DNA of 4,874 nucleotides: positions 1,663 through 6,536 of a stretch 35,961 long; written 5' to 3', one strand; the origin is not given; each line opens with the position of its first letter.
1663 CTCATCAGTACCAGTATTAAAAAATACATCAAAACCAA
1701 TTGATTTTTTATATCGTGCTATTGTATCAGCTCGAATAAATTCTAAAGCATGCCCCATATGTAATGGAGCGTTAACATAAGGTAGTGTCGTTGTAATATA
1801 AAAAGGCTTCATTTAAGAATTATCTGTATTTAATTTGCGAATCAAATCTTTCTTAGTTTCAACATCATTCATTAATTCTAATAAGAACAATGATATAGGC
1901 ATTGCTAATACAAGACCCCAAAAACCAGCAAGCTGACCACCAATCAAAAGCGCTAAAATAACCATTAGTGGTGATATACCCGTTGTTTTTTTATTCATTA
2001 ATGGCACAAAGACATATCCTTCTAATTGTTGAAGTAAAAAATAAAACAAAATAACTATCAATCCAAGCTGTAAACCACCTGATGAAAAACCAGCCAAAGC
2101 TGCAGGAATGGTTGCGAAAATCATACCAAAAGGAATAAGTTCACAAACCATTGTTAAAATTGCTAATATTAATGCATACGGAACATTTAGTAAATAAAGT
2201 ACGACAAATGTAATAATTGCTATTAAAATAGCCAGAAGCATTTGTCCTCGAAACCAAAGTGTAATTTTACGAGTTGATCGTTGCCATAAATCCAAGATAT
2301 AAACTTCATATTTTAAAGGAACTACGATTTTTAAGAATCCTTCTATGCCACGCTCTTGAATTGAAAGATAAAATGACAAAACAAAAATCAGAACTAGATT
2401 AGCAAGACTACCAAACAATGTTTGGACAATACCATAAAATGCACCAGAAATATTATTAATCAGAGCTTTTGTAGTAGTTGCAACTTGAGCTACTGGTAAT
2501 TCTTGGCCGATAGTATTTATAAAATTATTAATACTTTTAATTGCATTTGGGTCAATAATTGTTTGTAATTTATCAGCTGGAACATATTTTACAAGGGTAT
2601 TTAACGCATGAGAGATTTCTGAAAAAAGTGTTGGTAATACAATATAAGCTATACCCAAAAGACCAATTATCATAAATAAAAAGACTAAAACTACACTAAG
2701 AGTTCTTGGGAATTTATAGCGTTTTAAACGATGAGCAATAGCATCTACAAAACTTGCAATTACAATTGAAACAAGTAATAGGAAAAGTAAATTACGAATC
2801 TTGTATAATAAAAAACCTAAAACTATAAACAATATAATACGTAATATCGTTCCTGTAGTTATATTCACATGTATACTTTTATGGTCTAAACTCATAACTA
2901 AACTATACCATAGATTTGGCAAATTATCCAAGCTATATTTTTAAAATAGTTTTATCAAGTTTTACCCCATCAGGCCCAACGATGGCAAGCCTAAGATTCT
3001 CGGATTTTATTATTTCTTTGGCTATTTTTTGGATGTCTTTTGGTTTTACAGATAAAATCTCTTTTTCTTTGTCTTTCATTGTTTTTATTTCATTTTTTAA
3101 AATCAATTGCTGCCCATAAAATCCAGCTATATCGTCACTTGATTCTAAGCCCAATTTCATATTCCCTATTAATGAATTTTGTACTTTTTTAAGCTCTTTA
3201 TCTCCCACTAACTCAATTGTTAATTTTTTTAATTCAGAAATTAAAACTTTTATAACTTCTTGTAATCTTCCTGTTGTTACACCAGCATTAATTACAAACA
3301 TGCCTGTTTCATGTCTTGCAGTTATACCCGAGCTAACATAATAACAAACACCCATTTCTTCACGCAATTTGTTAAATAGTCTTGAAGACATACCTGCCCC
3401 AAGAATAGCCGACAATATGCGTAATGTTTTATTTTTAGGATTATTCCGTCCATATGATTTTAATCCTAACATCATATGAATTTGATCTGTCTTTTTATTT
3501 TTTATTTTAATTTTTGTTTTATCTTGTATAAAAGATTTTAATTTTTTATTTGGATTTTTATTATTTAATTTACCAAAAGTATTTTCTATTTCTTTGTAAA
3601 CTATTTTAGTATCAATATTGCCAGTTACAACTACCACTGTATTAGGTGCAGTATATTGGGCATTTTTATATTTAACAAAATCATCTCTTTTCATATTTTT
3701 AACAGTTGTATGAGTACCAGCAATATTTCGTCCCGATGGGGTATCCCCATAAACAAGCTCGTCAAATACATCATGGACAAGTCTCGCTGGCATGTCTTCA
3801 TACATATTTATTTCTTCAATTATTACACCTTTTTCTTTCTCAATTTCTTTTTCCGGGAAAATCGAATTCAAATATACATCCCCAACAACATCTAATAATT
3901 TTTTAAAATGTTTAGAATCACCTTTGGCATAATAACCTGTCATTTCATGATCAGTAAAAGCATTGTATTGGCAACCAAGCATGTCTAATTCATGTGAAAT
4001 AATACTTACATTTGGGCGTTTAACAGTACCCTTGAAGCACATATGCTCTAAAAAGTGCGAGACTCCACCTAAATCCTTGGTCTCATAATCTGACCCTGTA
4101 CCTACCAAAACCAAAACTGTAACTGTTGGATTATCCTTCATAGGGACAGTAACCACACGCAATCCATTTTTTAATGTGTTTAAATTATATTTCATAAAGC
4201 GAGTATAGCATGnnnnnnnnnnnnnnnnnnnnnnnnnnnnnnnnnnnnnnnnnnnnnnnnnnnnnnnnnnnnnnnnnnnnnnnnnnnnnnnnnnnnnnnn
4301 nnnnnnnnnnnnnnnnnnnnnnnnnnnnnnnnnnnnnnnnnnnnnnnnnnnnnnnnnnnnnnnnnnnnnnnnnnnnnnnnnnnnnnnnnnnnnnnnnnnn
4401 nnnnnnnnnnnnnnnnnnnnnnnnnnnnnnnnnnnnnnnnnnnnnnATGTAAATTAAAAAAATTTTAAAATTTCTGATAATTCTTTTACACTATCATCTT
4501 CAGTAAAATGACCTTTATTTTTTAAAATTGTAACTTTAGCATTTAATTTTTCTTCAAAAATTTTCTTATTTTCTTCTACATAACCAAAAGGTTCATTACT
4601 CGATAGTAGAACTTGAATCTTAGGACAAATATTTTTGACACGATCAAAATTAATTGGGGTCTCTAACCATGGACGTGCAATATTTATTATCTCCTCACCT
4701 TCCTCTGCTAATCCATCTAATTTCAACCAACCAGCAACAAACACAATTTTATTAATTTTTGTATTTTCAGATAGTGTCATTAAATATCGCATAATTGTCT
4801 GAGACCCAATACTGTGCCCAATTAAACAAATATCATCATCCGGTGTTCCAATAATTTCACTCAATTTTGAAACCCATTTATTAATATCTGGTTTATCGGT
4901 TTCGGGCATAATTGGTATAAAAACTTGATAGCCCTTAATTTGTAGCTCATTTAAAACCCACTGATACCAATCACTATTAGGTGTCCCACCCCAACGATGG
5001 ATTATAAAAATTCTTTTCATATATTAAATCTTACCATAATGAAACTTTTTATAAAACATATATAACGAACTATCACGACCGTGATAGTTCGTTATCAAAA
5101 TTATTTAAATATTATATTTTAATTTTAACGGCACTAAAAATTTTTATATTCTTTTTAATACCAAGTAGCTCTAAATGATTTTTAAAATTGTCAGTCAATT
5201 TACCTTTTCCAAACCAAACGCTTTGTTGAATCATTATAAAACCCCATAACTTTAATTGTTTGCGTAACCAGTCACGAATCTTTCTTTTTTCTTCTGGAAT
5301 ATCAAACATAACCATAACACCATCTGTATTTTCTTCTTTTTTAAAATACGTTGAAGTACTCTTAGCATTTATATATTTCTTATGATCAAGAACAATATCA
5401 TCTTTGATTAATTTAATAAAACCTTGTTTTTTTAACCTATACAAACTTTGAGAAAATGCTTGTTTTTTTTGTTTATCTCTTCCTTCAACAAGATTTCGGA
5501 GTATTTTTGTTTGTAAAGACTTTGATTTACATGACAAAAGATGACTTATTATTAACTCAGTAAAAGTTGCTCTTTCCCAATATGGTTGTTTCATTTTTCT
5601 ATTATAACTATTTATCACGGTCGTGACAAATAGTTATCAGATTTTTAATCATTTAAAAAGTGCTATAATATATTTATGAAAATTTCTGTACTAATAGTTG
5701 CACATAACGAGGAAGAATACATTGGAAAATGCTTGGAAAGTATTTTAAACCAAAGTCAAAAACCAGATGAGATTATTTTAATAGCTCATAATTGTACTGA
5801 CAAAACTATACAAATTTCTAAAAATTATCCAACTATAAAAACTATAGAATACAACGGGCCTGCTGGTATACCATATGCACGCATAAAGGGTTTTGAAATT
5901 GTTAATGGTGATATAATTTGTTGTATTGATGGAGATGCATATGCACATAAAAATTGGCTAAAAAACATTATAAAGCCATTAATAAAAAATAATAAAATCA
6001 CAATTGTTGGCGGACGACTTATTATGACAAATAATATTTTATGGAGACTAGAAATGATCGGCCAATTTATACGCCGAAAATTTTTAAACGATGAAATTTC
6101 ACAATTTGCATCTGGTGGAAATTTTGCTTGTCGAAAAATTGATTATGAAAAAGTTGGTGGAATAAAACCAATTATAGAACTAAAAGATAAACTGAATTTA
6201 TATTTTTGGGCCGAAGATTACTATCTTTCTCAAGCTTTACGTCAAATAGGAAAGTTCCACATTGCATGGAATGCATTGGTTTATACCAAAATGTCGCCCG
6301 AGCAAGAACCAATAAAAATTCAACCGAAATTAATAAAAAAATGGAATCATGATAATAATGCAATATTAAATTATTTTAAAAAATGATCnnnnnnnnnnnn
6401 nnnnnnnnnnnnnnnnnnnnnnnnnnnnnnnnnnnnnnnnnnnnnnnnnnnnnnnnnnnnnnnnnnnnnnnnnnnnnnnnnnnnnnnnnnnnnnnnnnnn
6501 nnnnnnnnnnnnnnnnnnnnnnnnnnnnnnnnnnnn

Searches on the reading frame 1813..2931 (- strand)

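Call 22: search_protein_families(library=pfam, proteins=[window:1813-2931:-], max_evalue=0.001)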
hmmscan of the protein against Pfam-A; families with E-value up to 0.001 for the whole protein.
window:1813-2931:- (372 aa): 1 family
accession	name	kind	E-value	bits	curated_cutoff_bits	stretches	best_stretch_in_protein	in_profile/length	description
PF01594.21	AI-2E_transport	-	2.5e-50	172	34.3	1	30-356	2-325/327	AI-2E family transporter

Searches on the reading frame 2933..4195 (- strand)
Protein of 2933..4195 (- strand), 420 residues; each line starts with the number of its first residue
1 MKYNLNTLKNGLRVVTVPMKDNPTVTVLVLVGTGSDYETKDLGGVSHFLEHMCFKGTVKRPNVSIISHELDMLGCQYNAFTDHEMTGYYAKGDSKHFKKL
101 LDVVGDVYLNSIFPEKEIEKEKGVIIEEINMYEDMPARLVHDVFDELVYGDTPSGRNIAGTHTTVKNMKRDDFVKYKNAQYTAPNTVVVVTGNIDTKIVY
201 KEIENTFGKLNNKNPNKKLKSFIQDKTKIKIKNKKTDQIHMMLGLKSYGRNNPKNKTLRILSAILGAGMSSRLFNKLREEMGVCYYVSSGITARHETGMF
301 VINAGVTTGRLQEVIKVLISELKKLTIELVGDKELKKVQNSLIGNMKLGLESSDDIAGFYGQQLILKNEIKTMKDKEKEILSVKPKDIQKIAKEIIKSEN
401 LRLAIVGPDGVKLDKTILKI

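Call 22: search_protein_families(library=pfam, proteins=[window:2933-4195:-], max_evalue=0.001)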
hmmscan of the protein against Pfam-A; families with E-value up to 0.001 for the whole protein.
window:2933-4195:- (420 aa): 2 families
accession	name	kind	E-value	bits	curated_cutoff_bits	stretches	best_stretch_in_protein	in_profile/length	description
PF05193.26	Peptidase_M16_C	-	2.9e-39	135.3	23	1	168-342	2-181/181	Peptidase M16 inactive domain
PF00675.25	Peptidase_M16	-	5.5e-35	120.9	22.3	1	14-161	2-148/149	Insulinase (Peptidase family M16)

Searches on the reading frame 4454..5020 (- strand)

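Call 22: search_protein_families(library=pfam, proteins=[window:4454-5020:-], max_evalue=0.001)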
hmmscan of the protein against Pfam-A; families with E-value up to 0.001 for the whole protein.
window:4454-5020:- (188 aa): 6 families
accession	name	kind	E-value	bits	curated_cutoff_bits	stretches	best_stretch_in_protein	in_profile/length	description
PF06821.19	Ser_hydrolase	-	3.8e-16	59.9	22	1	5-186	2-168/172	Serine hydrolase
PF00561.26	Abhydrolase_1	-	1.8e-05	25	25.8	1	4-101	3-103/245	alpha/beta hydrolase fold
PF08538.16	DUF1749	-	6.7e-05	22.6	24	1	40-89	81-134/299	Protein of unknown function (DUF1749)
PF12695.13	Abhydrolase_5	-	0.00013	22.2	27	1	15-115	11-107/164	Alpha/beta hydrolase family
PF12146.15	Hydrolase_4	-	0.00018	21.3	27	0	59-137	73-139/239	Serine aminopeptidase, S33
PF10230.15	LIDHydrolase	-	0.00087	19.5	27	1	56-135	75-159/262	Lipid-droplet associated hydrolase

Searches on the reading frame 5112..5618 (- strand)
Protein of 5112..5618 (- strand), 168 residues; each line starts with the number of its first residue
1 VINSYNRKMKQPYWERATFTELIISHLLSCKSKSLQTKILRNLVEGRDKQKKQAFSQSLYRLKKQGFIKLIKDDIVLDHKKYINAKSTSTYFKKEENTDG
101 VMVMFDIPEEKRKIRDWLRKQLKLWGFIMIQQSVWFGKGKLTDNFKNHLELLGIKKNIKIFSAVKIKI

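Call 22: search_protein_families(library=pfam, proteins=[window:5112-5618:-], max_evalue=0.001)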
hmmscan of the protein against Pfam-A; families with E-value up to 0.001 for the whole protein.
window:5112-5618:- (168 aa): 2 families
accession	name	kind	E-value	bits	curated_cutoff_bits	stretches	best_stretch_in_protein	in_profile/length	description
PF20803.2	PaaX_M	-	1.9e-16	60.4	24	1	101-164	9-72/83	PaaX protein central Cas2-like domain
PF09827.14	CRISPR_Cas2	-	4.3e-06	27.2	23.8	1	101-140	3-39/74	CRISPR associated protein Cas2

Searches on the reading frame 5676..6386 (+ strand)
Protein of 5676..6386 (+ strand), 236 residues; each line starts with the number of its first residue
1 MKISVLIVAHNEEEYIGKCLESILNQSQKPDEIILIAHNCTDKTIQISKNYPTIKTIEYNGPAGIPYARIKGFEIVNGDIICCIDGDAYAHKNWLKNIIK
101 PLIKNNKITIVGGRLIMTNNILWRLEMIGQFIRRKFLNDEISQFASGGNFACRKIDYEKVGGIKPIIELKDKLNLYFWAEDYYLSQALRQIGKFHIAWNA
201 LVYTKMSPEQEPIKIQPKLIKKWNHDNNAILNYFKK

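Call 22: search_protein_families(library=pfam, proteins=[window:5676-6386:+], max_evalue=0.001)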
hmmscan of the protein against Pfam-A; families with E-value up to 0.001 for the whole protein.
window:5676-6386:+ (236 aa): 4 families
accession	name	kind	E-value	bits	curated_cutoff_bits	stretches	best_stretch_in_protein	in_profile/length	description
PF00535.33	Glycos_transf_2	-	4.4e-26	92.2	23.3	1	4-160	1-167/168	Glycosyl transferase family 2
PF13641.12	Glyco_tranf_2_3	-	8e-13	49.4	27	1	3-120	3-128/230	Glycosyltransferase like family 2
PF13506.12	Glyco_transf_21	-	0.00055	19.9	21.7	1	70-194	23-143/174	Glycosyl transferase family 21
PF10111.15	Glyco_tranf_2_2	-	0.00089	19.3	27.3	0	7-105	6-108/276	Glycosyltransferase like family 2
